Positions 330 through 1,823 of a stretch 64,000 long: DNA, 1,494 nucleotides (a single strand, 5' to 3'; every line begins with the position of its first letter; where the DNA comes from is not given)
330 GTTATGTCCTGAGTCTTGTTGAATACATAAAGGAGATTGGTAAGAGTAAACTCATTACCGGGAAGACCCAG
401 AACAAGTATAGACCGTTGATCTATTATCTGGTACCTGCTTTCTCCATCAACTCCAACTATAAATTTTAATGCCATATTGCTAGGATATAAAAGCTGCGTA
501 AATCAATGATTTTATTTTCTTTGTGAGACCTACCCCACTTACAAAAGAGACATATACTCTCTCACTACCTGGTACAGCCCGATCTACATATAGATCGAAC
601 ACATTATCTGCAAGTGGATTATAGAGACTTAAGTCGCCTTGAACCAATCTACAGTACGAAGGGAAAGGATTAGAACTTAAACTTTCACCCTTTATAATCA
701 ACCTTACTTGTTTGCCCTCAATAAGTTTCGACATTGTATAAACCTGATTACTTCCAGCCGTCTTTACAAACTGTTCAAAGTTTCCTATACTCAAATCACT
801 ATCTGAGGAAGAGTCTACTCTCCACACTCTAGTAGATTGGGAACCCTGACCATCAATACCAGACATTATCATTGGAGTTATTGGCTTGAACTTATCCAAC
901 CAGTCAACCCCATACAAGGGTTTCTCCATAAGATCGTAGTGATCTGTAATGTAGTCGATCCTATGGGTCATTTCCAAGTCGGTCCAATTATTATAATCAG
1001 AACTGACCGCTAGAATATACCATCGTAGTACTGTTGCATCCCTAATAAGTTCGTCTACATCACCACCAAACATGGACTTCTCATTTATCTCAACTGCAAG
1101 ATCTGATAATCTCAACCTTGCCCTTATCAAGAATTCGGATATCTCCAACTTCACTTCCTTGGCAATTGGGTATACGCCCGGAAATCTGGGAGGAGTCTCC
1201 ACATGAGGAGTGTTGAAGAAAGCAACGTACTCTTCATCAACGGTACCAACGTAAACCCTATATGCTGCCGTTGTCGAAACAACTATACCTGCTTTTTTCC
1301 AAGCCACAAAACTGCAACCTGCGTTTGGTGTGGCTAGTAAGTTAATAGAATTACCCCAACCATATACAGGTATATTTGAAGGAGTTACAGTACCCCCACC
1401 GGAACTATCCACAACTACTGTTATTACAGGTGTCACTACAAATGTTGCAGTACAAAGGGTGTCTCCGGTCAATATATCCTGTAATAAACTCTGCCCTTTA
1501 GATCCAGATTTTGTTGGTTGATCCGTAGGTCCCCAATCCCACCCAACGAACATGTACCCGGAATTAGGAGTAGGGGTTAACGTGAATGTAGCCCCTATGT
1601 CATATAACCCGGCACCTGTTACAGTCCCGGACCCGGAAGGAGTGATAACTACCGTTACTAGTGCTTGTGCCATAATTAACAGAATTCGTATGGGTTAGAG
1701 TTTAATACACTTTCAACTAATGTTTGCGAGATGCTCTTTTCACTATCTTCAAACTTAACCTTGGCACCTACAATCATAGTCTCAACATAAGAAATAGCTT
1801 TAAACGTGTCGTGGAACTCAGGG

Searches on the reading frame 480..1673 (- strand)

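Call 46: search_protein_families(library=pfam, proteins=[window:480-1673:-], max_evalue=0.001)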
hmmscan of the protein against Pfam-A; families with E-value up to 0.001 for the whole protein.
window:480-1673:- (397 aa): 1 family
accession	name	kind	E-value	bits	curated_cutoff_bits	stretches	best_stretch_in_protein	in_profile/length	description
PF18998.6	Flg_new_2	-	4e-16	59.2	23.6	2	7-52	2-47/73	Divergent InlB B-repeat domain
